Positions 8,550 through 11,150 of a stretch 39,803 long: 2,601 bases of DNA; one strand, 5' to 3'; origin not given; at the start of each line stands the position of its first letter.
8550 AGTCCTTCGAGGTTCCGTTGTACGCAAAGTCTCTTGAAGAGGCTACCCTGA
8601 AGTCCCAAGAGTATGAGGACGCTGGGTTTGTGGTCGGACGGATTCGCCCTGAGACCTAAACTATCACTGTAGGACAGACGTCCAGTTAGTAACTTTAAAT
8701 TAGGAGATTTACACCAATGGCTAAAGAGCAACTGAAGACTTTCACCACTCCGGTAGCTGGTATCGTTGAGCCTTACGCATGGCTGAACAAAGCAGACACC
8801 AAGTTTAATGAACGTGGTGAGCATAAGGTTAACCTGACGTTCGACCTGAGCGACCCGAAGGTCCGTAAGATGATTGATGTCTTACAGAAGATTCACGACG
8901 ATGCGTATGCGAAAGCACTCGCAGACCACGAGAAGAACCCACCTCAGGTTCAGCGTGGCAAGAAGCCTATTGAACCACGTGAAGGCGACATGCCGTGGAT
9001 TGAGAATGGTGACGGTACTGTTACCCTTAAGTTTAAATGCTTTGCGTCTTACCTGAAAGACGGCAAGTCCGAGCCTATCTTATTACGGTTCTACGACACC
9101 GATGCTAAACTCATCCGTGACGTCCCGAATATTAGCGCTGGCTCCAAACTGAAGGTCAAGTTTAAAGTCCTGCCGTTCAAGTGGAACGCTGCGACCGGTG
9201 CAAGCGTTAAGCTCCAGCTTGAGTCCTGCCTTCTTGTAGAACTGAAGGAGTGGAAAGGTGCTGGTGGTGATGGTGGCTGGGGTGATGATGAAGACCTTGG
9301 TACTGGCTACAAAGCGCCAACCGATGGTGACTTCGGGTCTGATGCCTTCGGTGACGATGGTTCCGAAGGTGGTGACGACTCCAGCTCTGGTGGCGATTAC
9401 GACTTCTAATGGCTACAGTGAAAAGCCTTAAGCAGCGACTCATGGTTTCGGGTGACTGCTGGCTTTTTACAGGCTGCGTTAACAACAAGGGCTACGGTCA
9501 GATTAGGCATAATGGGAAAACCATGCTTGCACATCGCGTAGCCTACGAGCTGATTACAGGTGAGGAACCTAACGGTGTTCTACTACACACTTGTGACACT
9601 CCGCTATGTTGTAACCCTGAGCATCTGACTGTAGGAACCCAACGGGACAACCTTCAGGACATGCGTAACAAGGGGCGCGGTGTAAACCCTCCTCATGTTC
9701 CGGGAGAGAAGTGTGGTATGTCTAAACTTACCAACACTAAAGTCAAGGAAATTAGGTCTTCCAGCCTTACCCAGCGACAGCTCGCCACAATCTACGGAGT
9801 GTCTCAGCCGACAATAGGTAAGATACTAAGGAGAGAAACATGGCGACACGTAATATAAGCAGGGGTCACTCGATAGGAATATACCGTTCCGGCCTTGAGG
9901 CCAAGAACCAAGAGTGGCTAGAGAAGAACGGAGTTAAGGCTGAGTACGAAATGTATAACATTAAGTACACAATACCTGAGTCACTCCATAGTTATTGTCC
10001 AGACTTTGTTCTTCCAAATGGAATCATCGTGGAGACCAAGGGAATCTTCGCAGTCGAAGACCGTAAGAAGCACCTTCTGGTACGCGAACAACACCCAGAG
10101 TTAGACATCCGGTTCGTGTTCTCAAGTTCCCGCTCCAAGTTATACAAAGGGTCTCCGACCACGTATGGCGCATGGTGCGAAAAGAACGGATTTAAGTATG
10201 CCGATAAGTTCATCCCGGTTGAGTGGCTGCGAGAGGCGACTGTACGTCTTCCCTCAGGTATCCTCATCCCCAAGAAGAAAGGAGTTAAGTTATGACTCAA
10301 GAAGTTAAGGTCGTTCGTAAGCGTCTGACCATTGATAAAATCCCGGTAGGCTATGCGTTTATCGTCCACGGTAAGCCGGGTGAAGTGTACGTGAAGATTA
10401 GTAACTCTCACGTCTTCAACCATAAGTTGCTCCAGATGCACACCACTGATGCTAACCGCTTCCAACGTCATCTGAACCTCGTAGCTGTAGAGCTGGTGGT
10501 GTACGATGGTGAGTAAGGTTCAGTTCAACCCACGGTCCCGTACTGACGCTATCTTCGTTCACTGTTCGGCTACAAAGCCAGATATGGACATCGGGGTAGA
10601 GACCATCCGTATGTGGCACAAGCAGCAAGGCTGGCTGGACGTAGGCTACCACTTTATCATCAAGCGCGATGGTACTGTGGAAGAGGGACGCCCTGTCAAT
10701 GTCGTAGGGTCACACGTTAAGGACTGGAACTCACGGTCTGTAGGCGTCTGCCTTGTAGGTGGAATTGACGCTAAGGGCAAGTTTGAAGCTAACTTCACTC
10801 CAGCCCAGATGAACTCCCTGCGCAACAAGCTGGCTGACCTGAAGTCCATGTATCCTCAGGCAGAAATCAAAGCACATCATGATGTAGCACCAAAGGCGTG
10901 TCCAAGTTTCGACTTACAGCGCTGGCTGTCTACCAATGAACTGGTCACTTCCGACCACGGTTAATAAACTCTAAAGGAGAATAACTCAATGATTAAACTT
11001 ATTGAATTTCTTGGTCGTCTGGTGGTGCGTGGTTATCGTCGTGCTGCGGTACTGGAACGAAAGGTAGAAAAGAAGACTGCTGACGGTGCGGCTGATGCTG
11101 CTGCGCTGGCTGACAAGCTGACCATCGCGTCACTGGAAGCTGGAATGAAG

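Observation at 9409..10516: HNH endonuclease overlapping gene 3, with possible shared atypical composition over 9409-10516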

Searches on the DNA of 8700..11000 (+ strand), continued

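Call 18: search_dna_similar(query=window:9859-10110:+, collection=phages, mode=distant, max_rows=60)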
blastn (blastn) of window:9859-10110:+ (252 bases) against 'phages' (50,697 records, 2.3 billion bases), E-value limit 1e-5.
Records with a match: 844; places in all: 845; records where one place covers at least 80% of the query: 224.
Best place of each record, by identity: >=99% 1; 80-90% 13; 60-80% 830.
By first word of the organism name: Klebsiella 395; Pseudomonas 112; Escherichia 104; Salmonella 68; Vibrio 21; Enterobacter 20; Kayfunavirus 17; Citrobacter 14; Dickeya 12; Pectobacterium 10; and 26 more.
By host as written in the record: Klebsiella pneumoniae 200; - 100; Escherichia coli 54; Salmonella enterica subsp. enterica serovar Typhi 30; Klebsiella pneumoniae 135080 30; Pseudomonas putida KT2440 and Paw85 25; Vibrio cholerae 19; Pseudomonas fluorescens 15; and 210 more.
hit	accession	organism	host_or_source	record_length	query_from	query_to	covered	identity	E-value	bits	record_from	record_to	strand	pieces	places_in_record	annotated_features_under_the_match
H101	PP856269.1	Escherichia phage UFJF_EcSW4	Escherichia coli ATCC 11775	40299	1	252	100%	99.2%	2e-123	446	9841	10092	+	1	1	endonuclease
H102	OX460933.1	Kayfunavirus sp. EcoIv1_Emlis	wastewater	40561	1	252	100%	83.3%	3e-69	266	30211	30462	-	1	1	record has no annotation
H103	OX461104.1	Kayfunavirus sp. EcoIv10b_Midid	wastewater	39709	1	252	100%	83.3%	3e-69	266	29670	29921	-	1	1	record has no annotation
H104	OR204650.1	Escherichia phage pO91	Escherichia coli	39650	16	251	94%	86.4%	4e-74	282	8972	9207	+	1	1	endonuclease I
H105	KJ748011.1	Escherichia phage PE3-1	Escherichia coli O153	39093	16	250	93%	86.0%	6e-72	276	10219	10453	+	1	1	endonuclease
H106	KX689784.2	Escherichia phage JSS1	Escherichia coli O153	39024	16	250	93%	86.0%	6e-72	276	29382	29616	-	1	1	endonuclease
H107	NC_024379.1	Escherichia phage PE3-1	Escherichia coli O153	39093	16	250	93%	86.0%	6e-72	276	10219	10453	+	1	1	endonuclease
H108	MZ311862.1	Escherichia phage vB_EcoP_LNA3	Escherichia coli K12 substrain MG1655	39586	24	252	91%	79.9%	3e-51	206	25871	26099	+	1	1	record has no annotation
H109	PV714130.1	Escherichia phage Pipis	Escherichia coli UTI89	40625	24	252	91%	79.9%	3e-51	206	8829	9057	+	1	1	endonuclease I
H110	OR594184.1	Escherichia phage vB_EcoM_SHAK9454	Escherichia sp.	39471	16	252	94%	77.0%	7e-40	169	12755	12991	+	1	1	similar to DNA primase/helicase; phrog=239; top_hit=NC_031029_p115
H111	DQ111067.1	Escherichia phage K1F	-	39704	24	252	91%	79.5%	1e-49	202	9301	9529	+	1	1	3.0: endonuclease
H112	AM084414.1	Escherichia phage K1F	-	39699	24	252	91%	79.5%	1e-49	202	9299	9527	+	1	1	3: gp3 protein | 3B: gp3B protein | 2.55: gp2.55 protein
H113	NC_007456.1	Escherichia phage K1F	Escherichia coli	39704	24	252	91%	79.5%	1e-49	202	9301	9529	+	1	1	3.0: endonuclease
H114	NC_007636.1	Escherichia phage K1F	-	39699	24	252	91%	79.5%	1e-49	202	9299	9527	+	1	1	3: endonuclease | 3B: endonuclease | 2.55: gp2.55 protein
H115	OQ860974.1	Salmonella phage ST38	Salmonella enterica subsp. enterica ...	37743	24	252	91%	79.1%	6e-47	192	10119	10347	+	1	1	endonuclease I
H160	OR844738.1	Escherichia phage ECO104 4-5-2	Escherichia coli O104:H4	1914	24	252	91%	77.8%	1e-42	178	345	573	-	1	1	record has no annotation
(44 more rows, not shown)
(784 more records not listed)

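Call 19: get_annotated_region(hit=H105, flank=1800)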
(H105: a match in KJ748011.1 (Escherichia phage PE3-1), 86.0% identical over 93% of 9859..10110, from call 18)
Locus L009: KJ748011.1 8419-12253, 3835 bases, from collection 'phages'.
description: Escherichia phage PE3-1, complete genome.
organism: Escherichia phage PE3-1 (NCBI taxid 1498170)
taxonomy: Viruses; Duplodnaviria; Heunggongvirae; Uroviricota; Caudoviricetes; Autographiviridae; Studiervirinae; Kayfunavirus; Kayfunavirus PE31
host: Escherichia coli O153; source: -; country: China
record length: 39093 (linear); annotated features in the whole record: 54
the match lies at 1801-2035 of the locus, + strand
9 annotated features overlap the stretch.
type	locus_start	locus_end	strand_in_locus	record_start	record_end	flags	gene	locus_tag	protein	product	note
CDS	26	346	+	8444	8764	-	-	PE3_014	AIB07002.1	hypothetical protein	11.2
CDS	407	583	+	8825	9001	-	-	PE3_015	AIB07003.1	host RNAP inhibitor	gp2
CDS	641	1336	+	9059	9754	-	-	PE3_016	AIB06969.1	hypothetical protein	gp2.5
CDS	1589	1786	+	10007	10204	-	-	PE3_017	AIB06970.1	putative HNH endonuclease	12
CDS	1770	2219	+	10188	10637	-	-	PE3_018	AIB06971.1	endonuclease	gp3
CDS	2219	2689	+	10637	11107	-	-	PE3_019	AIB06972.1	hypothetical protein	gp3.2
CDS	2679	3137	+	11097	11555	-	-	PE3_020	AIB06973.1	hypothetical protein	gp3.5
CDS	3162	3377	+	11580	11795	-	-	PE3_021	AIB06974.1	hypothetical protein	gp3.7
CDS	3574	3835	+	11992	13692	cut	-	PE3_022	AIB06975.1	hypothetical protein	gp4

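Call 20: get_annotated_region(hit=H112, flank=1800)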
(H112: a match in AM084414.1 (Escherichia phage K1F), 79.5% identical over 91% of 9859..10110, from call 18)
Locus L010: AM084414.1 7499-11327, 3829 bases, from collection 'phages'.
description: Enterobacteria phage K1F, complete genome.
organism: Escherichia phage K1F (NCBI taxid 344021)
taxonomy: Viruses; Duplodnaviria; Heunggongvirae; Uroviricota; Caudoviricetes; Autographiviridae; Studiervirinae; Kayfunavirus; Kayfunavirus K1F
host: -; source: -; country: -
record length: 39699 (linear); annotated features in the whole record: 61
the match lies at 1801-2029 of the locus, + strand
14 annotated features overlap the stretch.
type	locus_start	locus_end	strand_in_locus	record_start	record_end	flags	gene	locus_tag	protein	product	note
CDS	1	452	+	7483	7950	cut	1.7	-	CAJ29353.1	gp1.7 protein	-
CDS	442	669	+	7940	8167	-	1.75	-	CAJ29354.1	gp1.75 protein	-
CDS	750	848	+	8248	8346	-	1.8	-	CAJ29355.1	gp1.8 protein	-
CDS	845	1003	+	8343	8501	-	2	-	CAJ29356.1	gp2 protein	putative host RNA polymerase inhibitor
CDS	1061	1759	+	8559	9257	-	2.5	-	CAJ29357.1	gp2.5 protein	putative single-stranded DNA-binding protein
CDS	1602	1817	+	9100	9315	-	2.55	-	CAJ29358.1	gp2.55 protein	-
CDS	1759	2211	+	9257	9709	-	3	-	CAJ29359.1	gp3 protein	putative endonuclease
CDS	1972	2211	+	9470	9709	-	3B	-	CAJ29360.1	gp3B protein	putative endonuclease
CDS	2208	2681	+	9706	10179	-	3.2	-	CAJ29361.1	gp3.2 protein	-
CDS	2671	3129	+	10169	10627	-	3.5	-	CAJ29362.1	gp3.5 protein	putative lysozyme/RNA polymerase inhibitor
CDS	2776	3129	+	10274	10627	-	3.5B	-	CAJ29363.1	gp3.5B protein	putative lysozyme/RNA polymerase inhibitor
CDS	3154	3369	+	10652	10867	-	3.7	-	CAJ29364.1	gp3.7 protein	-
CDS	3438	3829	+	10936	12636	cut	4A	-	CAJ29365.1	gp4A protein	putative DNA primase/helicase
CDS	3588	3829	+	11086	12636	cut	4B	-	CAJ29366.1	gp4B protein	putative DNA helicase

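Call 92: search_rna_families(source=window, start=9200, end=10600, threshold=evalue, max_evalue=1)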
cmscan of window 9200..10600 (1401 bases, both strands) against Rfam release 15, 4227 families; matches with E-value up to 1: 0.
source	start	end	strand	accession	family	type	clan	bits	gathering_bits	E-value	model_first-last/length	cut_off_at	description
